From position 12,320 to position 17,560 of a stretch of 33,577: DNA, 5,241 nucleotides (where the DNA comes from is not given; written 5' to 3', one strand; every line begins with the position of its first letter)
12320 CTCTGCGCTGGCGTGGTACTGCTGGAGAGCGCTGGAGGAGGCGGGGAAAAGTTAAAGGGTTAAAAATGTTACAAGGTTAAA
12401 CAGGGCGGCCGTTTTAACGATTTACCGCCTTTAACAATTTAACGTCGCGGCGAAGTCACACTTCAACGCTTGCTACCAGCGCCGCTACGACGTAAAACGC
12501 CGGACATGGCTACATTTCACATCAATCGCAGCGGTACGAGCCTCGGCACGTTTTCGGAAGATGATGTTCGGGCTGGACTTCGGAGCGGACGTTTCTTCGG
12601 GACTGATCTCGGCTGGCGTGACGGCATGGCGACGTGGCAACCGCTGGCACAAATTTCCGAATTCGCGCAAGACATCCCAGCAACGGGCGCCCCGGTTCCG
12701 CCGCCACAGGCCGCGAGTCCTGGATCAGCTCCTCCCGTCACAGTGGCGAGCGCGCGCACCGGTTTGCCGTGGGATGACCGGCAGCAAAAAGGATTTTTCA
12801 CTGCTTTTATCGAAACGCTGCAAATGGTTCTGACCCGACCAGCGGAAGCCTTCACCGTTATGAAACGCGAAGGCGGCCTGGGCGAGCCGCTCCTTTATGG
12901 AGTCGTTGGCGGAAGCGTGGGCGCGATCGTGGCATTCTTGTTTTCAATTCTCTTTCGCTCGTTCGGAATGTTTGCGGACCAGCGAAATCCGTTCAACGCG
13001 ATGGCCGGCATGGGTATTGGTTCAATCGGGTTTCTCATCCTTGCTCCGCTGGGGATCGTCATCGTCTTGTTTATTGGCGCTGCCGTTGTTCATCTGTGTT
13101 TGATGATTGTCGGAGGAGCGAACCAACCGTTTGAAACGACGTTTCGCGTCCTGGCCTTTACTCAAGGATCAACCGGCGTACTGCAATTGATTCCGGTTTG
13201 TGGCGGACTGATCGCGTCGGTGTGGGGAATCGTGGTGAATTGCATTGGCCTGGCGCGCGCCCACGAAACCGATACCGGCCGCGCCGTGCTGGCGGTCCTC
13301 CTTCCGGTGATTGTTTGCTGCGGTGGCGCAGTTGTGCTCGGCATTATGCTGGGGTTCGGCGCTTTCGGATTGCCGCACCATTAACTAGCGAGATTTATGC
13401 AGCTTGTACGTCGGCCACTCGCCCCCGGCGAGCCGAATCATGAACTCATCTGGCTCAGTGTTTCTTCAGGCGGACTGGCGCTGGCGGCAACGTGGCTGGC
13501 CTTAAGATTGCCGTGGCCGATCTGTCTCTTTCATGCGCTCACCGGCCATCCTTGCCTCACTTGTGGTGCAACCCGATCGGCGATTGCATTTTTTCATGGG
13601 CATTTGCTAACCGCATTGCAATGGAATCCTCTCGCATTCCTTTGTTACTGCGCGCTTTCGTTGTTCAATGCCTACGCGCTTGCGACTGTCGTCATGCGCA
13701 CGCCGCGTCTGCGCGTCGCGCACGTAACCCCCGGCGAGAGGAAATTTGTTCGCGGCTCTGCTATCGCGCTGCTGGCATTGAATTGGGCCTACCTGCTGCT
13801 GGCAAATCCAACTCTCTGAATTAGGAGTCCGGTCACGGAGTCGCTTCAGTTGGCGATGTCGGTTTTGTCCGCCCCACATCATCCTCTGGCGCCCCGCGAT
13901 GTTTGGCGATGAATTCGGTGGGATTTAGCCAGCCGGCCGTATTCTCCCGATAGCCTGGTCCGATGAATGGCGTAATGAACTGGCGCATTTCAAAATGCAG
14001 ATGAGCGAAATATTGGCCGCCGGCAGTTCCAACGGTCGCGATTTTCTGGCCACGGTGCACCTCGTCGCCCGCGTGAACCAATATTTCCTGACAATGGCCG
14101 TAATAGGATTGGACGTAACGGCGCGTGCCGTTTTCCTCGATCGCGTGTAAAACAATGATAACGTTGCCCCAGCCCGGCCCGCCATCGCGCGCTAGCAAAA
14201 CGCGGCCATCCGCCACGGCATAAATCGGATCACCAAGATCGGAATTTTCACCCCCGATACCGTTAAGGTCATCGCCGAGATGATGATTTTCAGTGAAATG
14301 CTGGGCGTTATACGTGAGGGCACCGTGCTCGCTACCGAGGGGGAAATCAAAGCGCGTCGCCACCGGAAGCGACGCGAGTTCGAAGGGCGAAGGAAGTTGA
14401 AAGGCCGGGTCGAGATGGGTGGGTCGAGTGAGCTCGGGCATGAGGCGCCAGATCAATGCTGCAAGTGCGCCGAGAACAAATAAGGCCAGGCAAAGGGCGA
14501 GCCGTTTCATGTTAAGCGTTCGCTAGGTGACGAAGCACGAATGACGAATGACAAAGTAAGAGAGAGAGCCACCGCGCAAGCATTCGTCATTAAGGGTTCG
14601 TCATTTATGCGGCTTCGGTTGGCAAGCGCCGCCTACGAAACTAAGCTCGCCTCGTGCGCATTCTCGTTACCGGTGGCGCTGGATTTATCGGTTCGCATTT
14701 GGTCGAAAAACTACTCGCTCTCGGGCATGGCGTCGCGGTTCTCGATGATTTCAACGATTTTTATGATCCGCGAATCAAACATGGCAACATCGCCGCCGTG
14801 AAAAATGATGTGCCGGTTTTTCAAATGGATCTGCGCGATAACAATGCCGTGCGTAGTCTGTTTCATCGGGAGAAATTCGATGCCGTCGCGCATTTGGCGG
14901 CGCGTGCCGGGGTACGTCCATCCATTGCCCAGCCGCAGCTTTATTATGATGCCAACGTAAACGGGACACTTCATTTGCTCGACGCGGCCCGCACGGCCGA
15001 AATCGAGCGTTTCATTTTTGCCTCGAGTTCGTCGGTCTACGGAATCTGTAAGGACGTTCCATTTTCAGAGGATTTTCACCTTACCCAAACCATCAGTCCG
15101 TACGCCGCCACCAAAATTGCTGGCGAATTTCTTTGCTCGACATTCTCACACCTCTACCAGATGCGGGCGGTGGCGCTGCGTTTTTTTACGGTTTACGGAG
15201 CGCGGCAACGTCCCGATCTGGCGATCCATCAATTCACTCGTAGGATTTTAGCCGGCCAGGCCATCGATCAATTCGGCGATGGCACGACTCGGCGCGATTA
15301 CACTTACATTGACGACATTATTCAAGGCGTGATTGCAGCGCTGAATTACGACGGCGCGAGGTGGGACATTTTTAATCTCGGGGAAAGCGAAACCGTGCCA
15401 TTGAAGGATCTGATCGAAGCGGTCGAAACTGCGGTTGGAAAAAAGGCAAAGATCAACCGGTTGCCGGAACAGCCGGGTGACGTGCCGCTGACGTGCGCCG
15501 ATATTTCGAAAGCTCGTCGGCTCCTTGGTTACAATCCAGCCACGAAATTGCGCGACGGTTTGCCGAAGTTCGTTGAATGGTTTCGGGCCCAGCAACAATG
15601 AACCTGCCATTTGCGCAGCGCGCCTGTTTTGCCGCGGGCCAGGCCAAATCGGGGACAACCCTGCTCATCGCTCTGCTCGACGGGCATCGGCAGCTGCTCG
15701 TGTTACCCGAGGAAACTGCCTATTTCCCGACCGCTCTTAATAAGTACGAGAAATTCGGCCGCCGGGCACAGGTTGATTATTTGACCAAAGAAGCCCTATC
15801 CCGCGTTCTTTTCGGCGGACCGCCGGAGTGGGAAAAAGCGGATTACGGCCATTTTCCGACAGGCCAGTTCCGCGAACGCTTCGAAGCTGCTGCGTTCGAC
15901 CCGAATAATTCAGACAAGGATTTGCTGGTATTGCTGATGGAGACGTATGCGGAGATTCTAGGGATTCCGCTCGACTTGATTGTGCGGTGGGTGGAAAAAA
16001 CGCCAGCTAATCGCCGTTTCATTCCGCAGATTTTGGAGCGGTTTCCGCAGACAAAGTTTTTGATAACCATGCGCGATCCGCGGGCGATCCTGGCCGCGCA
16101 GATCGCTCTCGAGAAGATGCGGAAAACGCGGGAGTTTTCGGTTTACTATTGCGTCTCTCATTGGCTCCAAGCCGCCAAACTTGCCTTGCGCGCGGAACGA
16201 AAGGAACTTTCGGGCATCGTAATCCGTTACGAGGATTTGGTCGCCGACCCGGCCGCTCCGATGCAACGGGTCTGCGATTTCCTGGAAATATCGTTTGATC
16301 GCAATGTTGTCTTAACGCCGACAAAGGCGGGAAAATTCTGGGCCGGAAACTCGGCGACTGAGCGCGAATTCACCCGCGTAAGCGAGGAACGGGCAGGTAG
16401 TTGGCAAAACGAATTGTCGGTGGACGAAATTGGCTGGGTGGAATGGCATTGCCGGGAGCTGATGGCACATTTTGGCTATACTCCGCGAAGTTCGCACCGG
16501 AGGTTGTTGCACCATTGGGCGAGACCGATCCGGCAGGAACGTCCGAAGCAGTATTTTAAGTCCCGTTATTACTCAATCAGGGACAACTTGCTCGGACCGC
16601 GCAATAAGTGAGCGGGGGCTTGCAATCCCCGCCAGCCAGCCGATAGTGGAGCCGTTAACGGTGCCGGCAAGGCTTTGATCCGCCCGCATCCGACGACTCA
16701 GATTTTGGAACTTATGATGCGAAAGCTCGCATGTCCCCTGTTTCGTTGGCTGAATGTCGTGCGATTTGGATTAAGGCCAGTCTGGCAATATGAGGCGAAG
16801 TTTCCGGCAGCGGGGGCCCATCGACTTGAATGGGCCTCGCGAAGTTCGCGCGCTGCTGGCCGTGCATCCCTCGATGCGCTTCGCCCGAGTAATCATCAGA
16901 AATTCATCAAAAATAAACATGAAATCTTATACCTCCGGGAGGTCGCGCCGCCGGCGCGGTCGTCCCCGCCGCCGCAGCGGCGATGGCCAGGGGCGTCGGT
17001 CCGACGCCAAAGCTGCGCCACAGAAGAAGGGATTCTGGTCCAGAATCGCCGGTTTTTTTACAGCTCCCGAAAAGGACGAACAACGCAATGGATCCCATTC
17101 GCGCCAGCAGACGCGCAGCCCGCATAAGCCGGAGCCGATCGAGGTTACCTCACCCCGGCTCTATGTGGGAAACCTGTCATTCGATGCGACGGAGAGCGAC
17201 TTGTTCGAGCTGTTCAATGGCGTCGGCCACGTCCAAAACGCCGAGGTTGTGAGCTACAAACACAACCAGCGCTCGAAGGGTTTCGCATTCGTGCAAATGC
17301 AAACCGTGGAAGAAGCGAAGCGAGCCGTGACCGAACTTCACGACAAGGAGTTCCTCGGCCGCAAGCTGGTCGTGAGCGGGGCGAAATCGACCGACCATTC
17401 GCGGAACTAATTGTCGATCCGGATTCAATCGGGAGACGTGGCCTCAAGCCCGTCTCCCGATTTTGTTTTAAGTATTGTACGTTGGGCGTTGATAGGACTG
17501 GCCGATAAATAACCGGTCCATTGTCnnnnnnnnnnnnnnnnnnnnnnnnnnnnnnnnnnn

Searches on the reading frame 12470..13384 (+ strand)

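Call 54: search_protein_families(library=pfam, proteins=[window:12470-13384:+], max_evalue=0.001)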
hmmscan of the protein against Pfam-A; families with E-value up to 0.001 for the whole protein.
window:12470-13384:+ (304 aa): 2 families
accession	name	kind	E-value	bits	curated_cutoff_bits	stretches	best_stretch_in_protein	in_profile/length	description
PF04893.22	Yip1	-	9.1e-16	58.6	28.6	1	120-289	3-172/173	Yip1 domain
PF14237.11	GYF_2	-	9.6e-08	32.1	25.8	1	17-65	2-50/50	GYF domain 2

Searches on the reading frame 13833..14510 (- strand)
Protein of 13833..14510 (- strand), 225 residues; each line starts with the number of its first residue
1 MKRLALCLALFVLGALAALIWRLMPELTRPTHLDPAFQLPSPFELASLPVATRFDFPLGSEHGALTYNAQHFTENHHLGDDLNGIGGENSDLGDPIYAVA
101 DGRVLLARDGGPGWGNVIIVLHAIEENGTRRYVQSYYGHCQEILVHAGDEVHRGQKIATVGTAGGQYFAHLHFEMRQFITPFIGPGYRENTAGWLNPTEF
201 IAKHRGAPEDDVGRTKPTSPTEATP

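Call 54: search_protein_families(library=pfam, proteins=[window:13833-14510:-], max_evalue=0.001)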
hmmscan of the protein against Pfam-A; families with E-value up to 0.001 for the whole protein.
window:13833-14510:- (225 aa): 1 family
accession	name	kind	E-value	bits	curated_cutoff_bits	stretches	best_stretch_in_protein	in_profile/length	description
PF01551.29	Peptidase_M23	-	2.5e-19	69.7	28.7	1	92-177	12-89/96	Peptidase family M23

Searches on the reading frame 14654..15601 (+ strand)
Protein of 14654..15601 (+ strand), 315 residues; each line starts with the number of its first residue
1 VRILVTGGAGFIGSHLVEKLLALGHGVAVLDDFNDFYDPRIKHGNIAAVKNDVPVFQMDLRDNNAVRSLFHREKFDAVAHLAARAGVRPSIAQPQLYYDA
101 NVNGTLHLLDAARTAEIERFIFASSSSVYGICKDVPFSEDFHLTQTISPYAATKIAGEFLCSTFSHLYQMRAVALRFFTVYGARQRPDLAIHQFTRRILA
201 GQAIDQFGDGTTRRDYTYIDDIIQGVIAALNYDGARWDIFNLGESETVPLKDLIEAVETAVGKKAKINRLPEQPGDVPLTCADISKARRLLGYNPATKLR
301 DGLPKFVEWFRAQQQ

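Call 54: search_protein_families(library=pfam, proteins=[window:14654-15601:+], max_evalue=0.001)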
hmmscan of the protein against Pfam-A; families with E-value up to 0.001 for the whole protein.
window:14654-15601:+ (315 aa): 10 families
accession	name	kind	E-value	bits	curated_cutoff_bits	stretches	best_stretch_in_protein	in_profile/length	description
PF16363.11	GDP_Man_Dehyd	-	3.8e-64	217.7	27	1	4-303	1-329/332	GDP-mannose 4,6 dehydratase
PF01370.27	Epimerase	-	5.6e-62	209.7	20.9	1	3-243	1-240/240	NAD dependent epimerase/dehydratase family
PF01073.25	3Beta_HSD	-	6.1e-21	75.1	22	1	4-230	1-229/280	3-beta hydroxysteroid dehydrogenase/isomerase family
PF04321.23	RmlD_sub_bind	-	3.4e-16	59.6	27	1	1-247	1-217/287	RmlD substrate binding domain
PF02719.21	Polysacc_synt_2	-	9.9e-14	51.6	20.2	1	3-265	1-251/293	Polysaccharide biosynthesis protein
PF07993.18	NAD_binding_4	-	2.6e-10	40.4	20.1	1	72-185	86-212/258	Male sterility protein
PF13460.12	NAD_binding_10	-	1.4e-07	32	27.2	1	7-154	1-124/184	NAD(P)H-binding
PF05368.20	NmrA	-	6.6e-07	29.6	27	1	2-171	4-155/298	NmrA-like family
PF00106.31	adh_short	-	7.7e-06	26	26.6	1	3-115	3-122/195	short chain dehydrogenase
PF08659.16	KR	-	0.00016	22.1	22.6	1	3-128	3-140/180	KR domain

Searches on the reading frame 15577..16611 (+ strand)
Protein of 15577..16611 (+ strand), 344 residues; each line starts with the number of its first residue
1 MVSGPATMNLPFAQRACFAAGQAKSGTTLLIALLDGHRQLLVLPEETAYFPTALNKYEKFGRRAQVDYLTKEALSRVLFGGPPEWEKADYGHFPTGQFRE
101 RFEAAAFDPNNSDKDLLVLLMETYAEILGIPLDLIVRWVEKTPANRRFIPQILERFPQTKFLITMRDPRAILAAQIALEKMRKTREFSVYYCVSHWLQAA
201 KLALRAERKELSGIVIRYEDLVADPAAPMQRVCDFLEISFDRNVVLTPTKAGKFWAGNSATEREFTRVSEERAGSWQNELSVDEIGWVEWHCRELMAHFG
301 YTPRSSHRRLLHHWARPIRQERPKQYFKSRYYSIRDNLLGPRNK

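Call 54: search_protein_families(library=pfam, proteins=[window:15577-16611:+], max_evalue=0.001)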
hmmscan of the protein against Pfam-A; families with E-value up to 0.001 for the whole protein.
window:15577-16611:+ (344 aa): 2 families
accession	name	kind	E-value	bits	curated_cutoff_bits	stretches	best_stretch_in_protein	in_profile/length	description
PF13469.12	Sulfotransfer_3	-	2.1e-25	90.7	27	1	18-241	3-215/216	Sulfotransferase family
PF00685.33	Sulfotransfer_1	-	2.1e-11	44.2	22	1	157-300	89-255/255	Sulfotransferase domain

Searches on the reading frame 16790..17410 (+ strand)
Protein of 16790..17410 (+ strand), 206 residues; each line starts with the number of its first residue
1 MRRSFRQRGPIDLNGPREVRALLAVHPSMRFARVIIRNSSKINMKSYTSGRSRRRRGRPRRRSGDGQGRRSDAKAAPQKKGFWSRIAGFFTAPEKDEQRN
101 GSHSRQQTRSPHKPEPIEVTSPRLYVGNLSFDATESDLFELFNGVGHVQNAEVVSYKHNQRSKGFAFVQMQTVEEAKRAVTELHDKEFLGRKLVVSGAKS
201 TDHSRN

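Call 54: search_protein_families(library=pfam, proteins=[window:16790-17410:+], max_evalue=0.001)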
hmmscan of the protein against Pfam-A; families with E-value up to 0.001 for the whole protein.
window:16790-17410:+ (206 aa): 2 families
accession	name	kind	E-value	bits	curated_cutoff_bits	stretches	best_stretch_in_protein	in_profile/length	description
PF00076.28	RRM_1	-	1.1e-19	70.5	20.7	1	124-193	1-69/70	RNA recognition motif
PF13893.12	RRM_5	-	0.00029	21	27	1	120-200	25-101/125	RNA recognition motif. (a.k.a. RRM, RBD, or RNP domain)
